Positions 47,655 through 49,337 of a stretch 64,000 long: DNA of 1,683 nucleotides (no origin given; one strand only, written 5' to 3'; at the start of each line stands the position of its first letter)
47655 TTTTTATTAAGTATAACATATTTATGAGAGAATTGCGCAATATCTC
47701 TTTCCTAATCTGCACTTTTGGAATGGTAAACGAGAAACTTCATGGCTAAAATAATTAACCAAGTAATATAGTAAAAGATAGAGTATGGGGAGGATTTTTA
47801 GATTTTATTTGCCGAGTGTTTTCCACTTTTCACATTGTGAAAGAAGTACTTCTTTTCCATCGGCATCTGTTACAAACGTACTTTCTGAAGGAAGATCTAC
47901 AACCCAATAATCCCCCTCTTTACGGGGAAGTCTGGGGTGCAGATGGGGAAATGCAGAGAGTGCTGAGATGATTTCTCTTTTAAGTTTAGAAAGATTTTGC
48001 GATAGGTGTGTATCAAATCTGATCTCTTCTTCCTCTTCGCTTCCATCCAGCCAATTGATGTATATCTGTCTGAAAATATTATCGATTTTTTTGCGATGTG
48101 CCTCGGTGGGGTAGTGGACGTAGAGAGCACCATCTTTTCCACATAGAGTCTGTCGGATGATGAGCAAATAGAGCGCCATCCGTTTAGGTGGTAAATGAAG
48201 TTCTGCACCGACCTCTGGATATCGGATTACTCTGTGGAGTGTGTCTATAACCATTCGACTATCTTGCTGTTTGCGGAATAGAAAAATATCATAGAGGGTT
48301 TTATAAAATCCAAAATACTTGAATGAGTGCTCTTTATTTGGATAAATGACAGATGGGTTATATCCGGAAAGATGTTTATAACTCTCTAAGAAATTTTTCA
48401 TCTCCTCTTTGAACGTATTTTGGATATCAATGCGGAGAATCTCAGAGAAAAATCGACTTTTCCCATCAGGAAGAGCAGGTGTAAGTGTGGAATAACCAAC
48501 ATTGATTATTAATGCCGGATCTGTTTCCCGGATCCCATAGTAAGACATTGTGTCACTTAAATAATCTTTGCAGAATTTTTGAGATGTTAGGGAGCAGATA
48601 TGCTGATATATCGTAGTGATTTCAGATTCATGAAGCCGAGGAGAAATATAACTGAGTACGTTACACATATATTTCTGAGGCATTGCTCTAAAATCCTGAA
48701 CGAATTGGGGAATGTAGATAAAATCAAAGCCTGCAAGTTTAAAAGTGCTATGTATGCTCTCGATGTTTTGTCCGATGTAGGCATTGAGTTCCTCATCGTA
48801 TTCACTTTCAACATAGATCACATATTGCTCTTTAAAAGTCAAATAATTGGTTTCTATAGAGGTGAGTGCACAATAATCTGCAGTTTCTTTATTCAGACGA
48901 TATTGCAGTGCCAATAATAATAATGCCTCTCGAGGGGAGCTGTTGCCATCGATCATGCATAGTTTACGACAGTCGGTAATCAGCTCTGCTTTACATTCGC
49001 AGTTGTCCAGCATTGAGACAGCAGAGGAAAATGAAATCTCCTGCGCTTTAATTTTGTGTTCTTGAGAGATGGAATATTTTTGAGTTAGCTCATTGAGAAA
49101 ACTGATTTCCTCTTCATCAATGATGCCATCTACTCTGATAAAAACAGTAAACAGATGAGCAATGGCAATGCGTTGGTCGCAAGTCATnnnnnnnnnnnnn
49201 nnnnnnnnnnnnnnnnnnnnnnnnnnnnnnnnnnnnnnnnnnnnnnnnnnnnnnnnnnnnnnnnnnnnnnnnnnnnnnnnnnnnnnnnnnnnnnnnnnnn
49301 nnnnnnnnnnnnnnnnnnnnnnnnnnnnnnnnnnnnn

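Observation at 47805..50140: RIC/YtfE-like di-iron domain fused to a LuxR HTH, translationally coupled to a TerB-like protein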

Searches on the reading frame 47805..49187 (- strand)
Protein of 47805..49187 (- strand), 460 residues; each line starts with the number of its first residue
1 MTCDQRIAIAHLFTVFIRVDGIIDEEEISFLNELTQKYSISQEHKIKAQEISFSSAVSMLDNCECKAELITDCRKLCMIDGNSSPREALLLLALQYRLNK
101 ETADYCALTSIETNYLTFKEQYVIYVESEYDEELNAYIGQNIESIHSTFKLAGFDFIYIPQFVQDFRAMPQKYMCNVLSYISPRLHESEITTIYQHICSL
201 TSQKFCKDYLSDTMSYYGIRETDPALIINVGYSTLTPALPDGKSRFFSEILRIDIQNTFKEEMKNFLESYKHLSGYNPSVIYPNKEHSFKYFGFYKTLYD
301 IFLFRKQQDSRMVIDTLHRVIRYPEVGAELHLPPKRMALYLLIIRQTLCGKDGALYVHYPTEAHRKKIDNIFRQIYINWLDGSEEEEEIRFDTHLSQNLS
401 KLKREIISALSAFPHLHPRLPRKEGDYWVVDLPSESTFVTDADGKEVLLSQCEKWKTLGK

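Call 3: search_protein_families(library=pfam, proteins=[window:47805-49187:-], max_evalue=10)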
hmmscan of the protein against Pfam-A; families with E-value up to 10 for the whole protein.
window:47805-49187:- (460 aa): 0 families

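Call 4: search_protein_families(library=ncbifam, proteins=[window:47805-49187:-], max_evalue=10)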
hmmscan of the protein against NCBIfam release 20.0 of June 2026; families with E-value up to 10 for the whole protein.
window:47805-49187:- (460 aa): 0 families

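Call 6: find_homologous_proteins(query=window:47805-49187:-)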
Query window:47805-49187:- (460 aa): 218 proteins with E <= 0.001 among 5384 candidates; the best 120 are listed.
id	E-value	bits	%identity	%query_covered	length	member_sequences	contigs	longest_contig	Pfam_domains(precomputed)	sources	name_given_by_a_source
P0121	0.0e+0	1053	100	100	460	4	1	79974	-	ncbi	-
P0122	6.9e-63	231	32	99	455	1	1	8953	PF05099.19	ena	-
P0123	6.5e-62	228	32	99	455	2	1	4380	PF05099.19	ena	-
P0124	1.5e-61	227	31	99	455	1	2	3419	PF05099.19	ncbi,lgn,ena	-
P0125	2.0e-61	226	31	99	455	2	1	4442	PF05099.19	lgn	-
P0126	4.8e-59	219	32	99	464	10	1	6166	-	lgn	-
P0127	2.1e-57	213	31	96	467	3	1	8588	-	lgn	-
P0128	2.3e-54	203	32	94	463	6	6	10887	-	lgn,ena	-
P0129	3.7e-54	202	30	98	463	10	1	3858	PF05099.19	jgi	jgi:uncharacterized tellurite resistance protein B-like protein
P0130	4.5e-54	202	30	94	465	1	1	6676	-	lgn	-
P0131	8.5e-54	201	30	97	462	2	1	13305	-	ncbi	-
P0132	1.2e-53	201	31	96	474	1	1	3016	PF05099.19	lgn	-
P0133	1.7e-53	200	29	99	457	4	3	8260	-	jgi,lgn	jgi:hypothetical protein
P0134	3.5e-53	199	28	96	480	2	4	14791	-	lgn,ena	-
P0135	4.2e-53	199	30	94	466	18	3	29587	-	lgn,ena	-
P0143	7.6e-51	192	29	95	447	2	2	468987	-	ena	-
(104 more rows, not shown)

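Call 8: find_encoding_contigs(protein=P0121, flank=6000, max_places=3)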
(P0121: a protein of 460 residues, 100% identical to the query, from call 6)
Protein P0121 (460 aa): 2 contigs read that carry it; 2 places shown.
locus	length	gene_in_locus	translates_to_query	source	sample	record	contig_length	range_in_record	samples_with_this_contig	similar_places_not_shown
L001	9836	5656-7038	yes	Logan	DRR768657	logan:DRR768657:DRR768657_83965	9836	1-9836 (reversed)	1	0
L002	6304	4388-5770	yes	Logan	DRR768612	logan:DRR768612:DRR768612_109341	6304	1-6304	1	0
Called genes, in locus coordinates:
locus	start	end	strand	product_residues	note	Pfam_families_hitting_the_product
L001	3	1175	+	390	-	?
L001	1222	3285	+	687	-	PF00133:tRNA-synt_1, PF09334:tRNA-synt_1g, PF08264:Anticodon_1 (weak), PF19303:Anticodon_3, PF01588:tRNA_bind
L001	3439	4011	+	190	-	PF02417:Chromate_transp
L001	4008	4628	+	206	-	PF02417:Chromate_transp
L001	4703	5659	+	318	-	PF01814:Hemerythrin (weak), PF00196:GerE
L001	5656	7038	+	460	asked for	-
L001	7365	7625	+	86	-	PF04277:OAD_gamma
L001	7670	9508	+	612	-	PF00682:HMGL-like, PF02436:PYC_OADA, PF00364:Biotin_lipoyl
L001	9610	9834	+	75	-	?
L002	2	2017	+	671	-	?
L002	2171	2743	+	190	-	PF02417:Chromate_transp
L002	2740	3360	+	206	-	PF02417:Chromate_transp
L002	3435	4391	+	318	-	PF01814:Hemerythrin (weak), PF00196:GerE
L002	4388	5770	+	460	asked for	-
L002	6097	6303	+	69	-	?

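Call 12: find_encoding_contigs(protein=P0143, flank=6000, max_places=3)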
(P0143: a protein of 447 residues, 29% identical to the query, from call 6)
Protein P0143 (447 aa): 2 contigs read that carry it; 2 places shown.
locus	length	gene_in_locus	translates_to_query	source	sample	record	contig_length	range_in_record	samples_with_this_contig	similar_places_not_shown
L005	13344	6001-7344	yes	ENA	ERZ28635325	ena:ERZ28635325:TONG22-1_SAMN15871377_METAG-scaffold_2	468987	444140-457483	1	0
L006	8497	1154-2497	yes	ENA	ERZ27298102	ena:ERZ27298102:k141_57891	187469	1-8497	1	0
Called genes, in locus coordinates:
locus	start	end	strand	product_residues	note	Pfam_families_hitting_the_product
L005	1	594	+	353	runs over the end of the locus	PF00180:Iso_dh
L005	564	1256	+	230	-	-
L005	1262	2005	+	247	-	PF18979:DUF5715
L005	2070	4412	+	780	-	PF13084:DUF3943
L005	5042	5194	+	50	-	-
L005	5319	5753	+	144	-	-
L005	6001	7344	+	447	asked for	-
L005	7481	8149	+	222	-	PF22557:DuOB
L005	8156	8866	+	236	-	PF04343:DUF488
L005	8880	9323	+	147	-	PF04343:DUF488, PF22751:DUF488-N3a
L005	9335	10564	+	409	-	PF22557:DuOB, PF05565:Sipho_Gp157 (weak)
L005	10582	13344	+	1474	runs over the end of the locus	-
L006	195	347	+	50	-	-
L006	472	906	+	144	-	-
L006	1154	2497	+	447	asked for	-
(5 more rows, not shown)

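Call 13: find_encoding_contigs(protein=P0122, flank=6000, max_places=3)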
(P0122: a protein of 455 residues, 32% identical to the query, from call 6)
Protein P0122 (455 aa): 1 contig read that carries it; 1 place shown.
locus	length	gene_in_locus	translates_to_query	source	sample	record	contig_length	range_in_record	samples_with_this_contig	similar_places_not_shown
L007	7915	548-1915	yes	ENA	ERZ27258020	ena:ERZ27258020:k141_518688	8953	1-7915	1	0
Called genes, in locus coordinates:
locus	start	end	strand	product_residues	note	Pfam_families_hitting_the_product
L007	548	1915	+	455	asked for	PF05099:TerB (faint)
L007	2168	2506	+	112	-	-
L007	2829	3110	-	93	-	PF13424:TPR_12 (weak), PF07719:TPR_2 (faint), PF00515:TPR_1 (faint), PF13181:TPR_8 (weak)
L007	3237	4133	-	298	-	PF00884:Sulfatase, PF01663:Phosphodiest, PF01676:Metalloenzyme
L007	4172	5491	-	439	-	-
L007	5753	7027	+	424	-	PF17167:Glyco_hydro_94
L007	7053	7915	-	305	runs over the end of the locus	PF02311:AraC_binding, PF07883:Cupin_2 (weak), PF00165:HTH_AraC, PF12833:HTH_18, PF00165:HTH_AraC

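Call 14: search_protein_families(library=padloc, proteins=[window:47805-49187:-, P0143, P0122], max_evalue=1)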
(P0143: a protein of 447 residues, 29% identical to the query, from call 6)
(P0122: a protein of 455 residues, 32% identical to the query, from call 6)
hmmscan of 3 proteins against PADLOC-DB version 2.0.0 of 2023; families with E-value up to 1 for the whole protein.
window:47805-49187:- (460 aa): 1 family
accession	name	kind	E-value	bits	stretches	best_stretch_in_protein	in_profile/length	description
PDLC01904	CARF5--CARF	-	0.00098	17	1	306-412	220-321/351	-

P0143 (447 aa): 0 families

P0122 (455 aa): 0 families

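Call 15: search_protein_families(library=phrogs, proteins=[window:47805-49187:-, P0143, P0122], max_evalue=1)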
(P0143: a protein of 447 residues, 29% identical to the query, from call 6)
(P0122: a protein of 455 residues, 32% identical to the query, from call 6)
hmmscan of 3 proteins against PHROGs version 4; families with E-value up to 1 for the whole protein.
window:47805-49187:- (460 aa): 2 families
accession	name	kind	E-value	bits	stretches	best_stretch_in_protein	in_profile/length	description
phrog_17553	-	unknown function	0.16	13.2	1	296-313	2-19/49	-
phrog_31459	-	unknown function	0.37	12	0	279-320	51-93/108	-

P0143 (447 aa): 0 families

P0122 (455 aa): 1 family
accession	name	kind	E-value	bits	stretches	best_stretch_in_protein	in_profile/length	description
phrog_14374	-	unknown function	0.11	13.4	1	32-90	59-117/185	-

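Call 24: predict_structure(alignment_id=A1)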
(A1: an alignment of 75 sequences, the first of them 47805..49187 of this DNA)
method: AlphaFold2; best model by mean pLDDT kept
length: 460 residues; sequences in the alignment: 75
mean_pLDDT: 89.0   pTM: 0.73
mean pLDDT of the five models: 89.0, 88.3, 87.8, 87.7, 86.5
residues with pLDDT >= 90: 299; 70-90: 128; 50-70: 33; < 50: 0
segments of 3 or more residues with pLDDT < 50: none
pLDDT, mean of each block of 10 residues (from residue 1): 98 94 92 98 96 97 96 95 92 96 94 71 95 97 95 94 93 93 88 93 89 80 94 77 81 96 96 78 69 79 66 92 90 94 93 91 93 90 72 84 93 80 93 90 89 77
secondary structure, 60 per line:
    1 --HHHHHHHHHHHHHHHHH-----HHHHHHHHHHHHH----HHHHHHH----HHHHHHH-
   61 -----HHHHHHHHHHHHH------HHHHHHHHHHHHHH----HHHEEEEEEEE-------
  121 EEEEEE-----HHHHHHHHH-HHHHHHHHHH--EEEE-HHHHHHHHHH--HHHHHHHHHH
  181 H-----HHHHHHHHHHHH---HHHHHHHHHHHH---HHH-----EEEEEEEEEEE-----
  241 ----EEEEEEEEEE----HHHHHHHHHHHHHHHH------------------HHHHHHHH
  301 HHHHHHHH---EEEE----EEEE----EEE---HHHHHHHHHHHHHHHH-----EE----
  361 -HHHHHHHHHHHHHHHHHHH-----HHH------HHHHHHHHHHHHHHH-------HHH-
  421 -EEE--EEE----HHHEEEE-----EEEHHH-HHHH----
elements in order: H3-19 H25-37 H42-48 H53-59 H66-78 H85-98 E106-113 E121-126 H132-140 H142-151 E154-157 H159-168 H171-181 H187-198 H202-213 E225-235 E245-254 H259-274 H293-308 E312-315 E320-323 E328-330 H334-349 H362-380 H395-409 E422-424 E427-429 E437-440 E446-448 H453-456

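Call 29: fold_search(model_id=the predicted structure, library=pdb)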
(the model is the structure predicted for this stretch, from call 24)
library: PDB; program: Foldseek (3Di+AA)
matches with E <= 10: 183; with E <= 0.001: 0
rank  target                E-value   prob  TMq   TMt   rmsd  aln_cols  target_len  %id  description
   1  4mmo_A                1.2e+00  0.05  0.08  0.09  18.3       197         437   12  The crystal structure of a M20 family metallo-carboxypeptidase Sso-CP2 from Sulfolobus solfataricus (released 2014-10-15)
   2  9mr6_C                1.3e+00  0.02  0.07  0.07  21.9       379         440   13  X-ray crystal structure of SAMHD1 from Rhizophagus irregularis (released 2025-04-30)
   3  4mmo_B                1.4e+00  0.06  0.09  0.10  17.3       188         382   12  The crystal structure of a M20 family metallo-carboxypeptidase Sso-CP2 from Sulfolobus solfataricus (released 2014-10-15)
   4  3dvw                  1.8e+00  0.16  0.18  0.35   9.7       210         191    8  Crystal structure of reduced DsbA1 from Neisseria meningitidis (released 2009-08-04)
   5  3hsi_C                1.8e+00  0.02  0.08  0.08  16.7       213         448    9  Crystal structure of phosphatidylserine synthase Haemophilus influenzae Rd KW20 (released 2009-06-30)
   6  3hz8                  2.2e+00  0.13  0.18  0.36  11.1       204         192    9  Crystal structure of the oxidized T176V DsbA1 mutant (released 2009-08-25)
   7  3oqu_A                2.2e+00  0.07  0.06  0.12   7.9        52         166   19  Crystal structure of native abscisic acid receptor PYL9 with ABA (released 2011-09-14)
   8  3dvx_A                2.3e+00  0.16  0.18  0.37  10.2       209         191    7  Crystal structure of reduced DsbA3 from Neisseria meningitidis (released 2009-08-04)
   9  5ujv_A                2.3e+00  0.08  0.06  0.13   9.2        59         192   19  Crystal structure of FePYR1 in complex with abscisic acid (released 2017-11-08)
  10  3dvx_B                2.4e+00  0.13  0.17  0.36  11.1       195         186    7  Crystal structure of reduced DsbA3 from Neisseria meningitidis (released 2009-08-04)
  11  8feh                  2.4e+00  0.05  0.07  0.11   8.5        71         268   10  CryoEM structure of bacteriophage Q-beta coat protein dimer with AYGG linker (released 2023-12-20)
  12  8q1k_B                2.5e+00  0.02  0.08  0.09  19.7       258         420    6  Structural analysis of PLD3 reveals insights into the mechanism of lysosomal 5' exonuclease-mediated nucleic acid degr (released 2023-12-06)
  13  3bx7_A                2.7e+00  0.05  0.06  0.11  10.3        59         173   19  Engineered Human Lipocalin 2 (LCN2) in Complex with the Extracellular Domain of Human CTLA-4 (released 2009-01-20)
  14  8yr5_A                2.7e+00  0.02  0.10  0.10  18.2       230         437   12  Crystal structure of E. coli phosphatidylserine synthase in apo state (released 2024-11-20)
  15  8yr5_J                2.8e+00  0.02  0.10  0.10  18.1       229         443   12  Crystal structure of E. coli phosphatidylserine synthase in apo state (released 2024-11-20)
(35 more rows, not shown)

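Call 40: search_protein_families(library=pfam, alignment_id=A1, max_evalue=1)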
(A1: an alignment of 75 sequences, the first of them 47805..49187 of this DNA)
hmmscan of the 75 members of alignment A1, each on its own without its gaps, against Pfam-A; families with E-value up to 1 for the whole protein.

A. member 1, window:47805-49187:- (460 aa): 0 families

B. families by the number of members that match (of 75 scanned): 31 families (the first 25 are shown)
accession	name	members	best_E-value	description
PF05099.18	TerB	71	2e-06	Tellurite resistance protein TerB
PF17639.7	DUF5517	13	0.033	Family of unknown function (DUF5517)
PF24103.1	NT_N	9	0.017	Neurotrophin 1 N-terminal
PF08519.17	RFC1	4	0.097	Replication factor RFC1 C terminal domain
PF00092.34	VWA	3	0.0013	von Willebrand factor type A domain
PF19044.6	P-loop_TraG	3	0.026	TraG P-loop domain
PF12910.14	PHD_like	2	0.047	Antitoxin of toxin-antitoxin, RelE / RelB, TA system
PF24857.1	THR4_C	2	0.1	Threonine synthase, C-terminal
PF01724.21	DUF29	1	0.015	Domain of unknown function DUF29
PF24516.1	ARM_KNTC1_2nd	1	0.019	KNTC1 second ARM-repeats domain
PF12948.12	MSP7_C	1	0.02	MSP7-like protein C-terminal domain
PF13730.12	HTH_36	1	0.02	Helix-turn-helix domain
PF13720.11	Acetyltransf_11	1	0.03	Udp N-acetylglucosamine O-acyltransferase; Domain 2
PF06711.16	DUF1198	1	0.035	Protein of unknown function (DUF1198)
PF08349.16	DUF1722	1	0.038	Protein of unknown function (DUF1722)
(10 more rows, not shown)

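Call 41: search_solved_structures(query=A1, max_evalue=10, show_alignments=3)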
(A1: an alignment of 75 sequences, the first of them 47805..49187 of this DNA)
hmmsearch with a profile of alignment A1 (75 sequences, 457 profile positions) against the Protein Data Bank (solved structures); distinct sequences matched with E-value up to 10: 1.
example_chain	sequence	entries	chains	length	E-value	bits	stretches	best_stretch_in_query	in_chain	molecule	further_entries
2h5n_A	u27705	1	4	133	0.0058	18.9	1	5-89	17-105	Hypothetical protein PG_1108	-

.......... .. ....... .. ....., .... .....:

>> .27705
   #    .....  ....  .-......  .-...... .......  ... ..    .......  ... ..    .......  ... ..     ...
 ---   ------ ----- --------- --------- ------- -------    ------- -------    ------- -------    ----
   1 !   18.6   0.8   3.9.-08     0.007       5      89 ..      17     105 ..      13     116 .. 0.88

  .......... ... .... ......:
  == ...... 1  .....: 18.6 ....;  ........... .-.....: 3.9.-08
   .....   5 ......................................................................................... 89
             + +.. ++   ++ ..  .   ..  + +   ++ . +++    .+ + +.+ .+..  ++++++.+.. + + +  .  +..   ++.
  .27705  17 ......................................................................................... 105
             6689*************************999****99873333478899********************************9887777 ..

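Call 42: find_related_loci(query=A1, collection=metagenome_contigs, flank=8000)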
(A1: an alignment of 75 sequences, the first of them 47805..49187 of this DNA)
Query A1 (460 aa) in metagenome_contigs; peptide patterns used: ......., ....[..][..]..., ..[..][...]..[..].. (x = any residue, [..] = any of these).
600 stretches matched a pattern (row limit reached: there are more); 52 encode a relative of the query (tblastn E <= 1e-3); 52 distinct loci.
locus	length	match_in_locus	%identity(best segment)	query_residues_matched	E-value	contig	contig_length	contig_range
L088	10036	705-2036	29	2-441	1e-60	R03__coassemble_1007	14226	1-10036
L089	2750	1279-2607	30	2-434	2e-60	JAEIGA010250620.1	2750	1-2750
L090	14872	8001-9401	31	1-451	6e-60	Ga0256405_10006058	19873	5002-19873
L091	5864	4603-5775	31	2-376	5e-57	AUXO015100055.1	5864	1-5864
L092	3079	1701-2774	30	5-368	1e-55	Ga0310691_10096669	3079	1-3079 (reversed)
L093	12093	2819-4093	29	1-439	6e-55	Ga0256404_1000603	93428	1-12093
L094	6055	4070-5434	28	5-458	3e-54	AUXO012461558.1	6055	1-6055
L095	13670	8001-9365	27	5-458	3e-53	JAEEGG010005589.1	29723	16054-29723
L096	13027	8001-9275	28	1-439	6e-53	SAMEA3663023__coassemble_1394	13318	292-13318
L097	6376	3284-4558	28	1-439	7e-53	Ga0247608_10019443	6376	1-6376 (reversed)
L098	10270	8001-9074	30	5-368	1e-52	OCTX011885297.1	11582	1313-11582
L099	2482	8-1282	28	1-439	7e-53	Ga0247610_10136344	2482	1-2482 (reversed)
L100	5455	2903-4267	27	5-458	2e-52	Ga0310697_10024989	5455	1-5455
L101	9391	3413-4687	28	1-439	2e-52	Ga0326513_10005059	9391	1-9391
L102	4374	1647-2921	28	1-439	1e-52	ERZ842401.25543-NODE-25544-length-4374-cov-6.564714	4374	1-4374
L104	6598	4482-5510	29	5-350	3e-52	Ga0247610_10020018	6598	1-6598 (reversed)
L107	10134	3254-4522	28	1-443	6e-52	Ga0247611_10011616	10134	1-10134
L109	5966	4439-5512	29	5-368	2e-51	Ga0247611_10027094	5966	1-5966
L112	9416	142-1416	28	1-439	3e-51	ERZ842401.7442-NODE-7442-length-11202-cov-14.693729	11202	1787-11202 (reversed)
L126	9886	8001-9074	29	5-368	8e-49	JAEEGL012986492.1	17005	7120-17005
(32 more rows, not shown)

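Call 46: search_protein_families(library=pfam, proteins=[L107:4651-9159:+, L093:8840-12091:+, L112:4445-6151:+, L104:3496-4239:-, L126:5048-5752:-, L098:6373-7077:-, L104:258-1259:-, L126:2592-3092:-, L109:2318-2827:-], max_evalue=0.01)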
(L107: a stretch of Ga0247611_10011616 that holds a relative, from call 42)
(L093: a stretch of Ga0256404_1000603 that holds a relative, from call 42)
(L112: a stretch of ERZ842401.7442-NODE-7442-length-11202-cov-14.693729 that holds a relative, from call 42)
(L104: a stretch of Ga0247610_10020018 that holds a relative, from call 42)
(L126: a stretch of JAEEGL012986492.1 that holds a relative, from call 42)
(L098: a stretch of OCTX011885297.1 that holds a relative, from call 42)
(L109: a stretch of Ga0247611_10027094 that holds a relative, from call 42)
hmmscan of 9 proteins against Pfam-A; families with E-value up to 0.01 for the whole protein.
L107:4651-9159:+ (1503 aa): 2 families
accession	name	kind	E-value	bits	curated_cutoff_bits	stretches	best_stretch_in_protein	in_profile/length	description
PF13361.12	UvrD_C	-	2.9e-05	24.1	25.6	1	697-793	264-346/350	UvrD-like helicase C-terminal domain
PF13401.12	AAA_22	-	0.0032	18.2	27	0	315-349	7-33/130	AAA domain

L093:8840-12091:+ (1084 aa): 1 family
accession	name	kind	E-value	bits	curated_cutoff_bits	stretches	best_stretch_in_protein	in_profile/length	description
PF25794.1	SACS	-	0.00021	21.6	32.8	1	23-210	14-197/247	Sacsin domain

L112:4445-6151:+ (569 aa): 1 family
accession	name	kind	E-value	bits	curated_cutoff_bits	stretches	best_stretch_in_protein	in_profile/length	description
PF00078.32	RVT_1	-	1.5e-07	31.8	29.6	1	142-310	46-192/205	Reverse transcriptase (RNA-dependent DNA polymerase)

L104:3496-4239:- (248 aa): 0 families

L126:5048-5752:- (235 aa): 1 family
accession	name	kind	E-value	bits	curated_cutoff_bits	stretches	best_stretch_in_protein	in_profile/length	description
PF00156.33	Pribosyltran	-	1.4e-05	24.9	26.3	1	92-179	49-132/158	Phosphoribosyl transferase domain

L098:6373-7077:- (235 aa): 2 families
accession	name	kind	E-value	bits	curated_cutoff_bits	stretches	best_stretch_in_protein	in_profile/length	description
PF13306.12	LRR_5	-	7.8e-29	100.6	27.7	1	104-214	3-110/127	BspA type Leucine rich repeat region (6 copies)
PF13855.12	LRR_8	-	9.7e-06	25.7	27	0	122-164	11-54/61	Leucine rich repeat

L104:258-1259:- (334 aa): 2 families
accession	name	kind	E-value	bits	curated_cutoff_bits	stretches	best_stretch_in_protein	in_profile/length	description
PF02481.21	DNA_processg_A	-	5.9e-55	186.2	29.6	1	92-307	5-210/212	DNA recombination-mediator protein A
PF18306.6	LDcluster4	-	0.0079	16.3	26.3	0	137-197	3-64/151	SLOG cluster4 family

L126:2592-3092:- (167 aa): 5 families
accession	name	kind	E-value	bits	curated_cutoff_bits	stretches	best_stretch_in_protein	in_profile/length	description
PF13419.12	HAD_2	-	7.9e-22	78.7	23.8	1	35-136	75-177/178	Haloacid dehalogenase-like hydrolase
PF00702.32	Hydrolase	-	1.6e-14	55.2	26.4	1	31-131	89-191/191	haloacid dehalogenase-like hydrolase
PF12710.13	HAD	-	3.4e-06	28.1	27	1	40-124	85-185/189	haloacid dehalogenase-like hydrolase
PF13242.12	Hydrolase_like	-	5.9e-06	26.5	22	1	94-155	4-66/75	HAD-hyrolase-like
PF03031.24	NIF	-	9.7e-05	22.5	21.8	1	5-132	2-129/160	NLI interacting factor-like phosphatase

L109:2318-2827:- (170 aa): 0 families
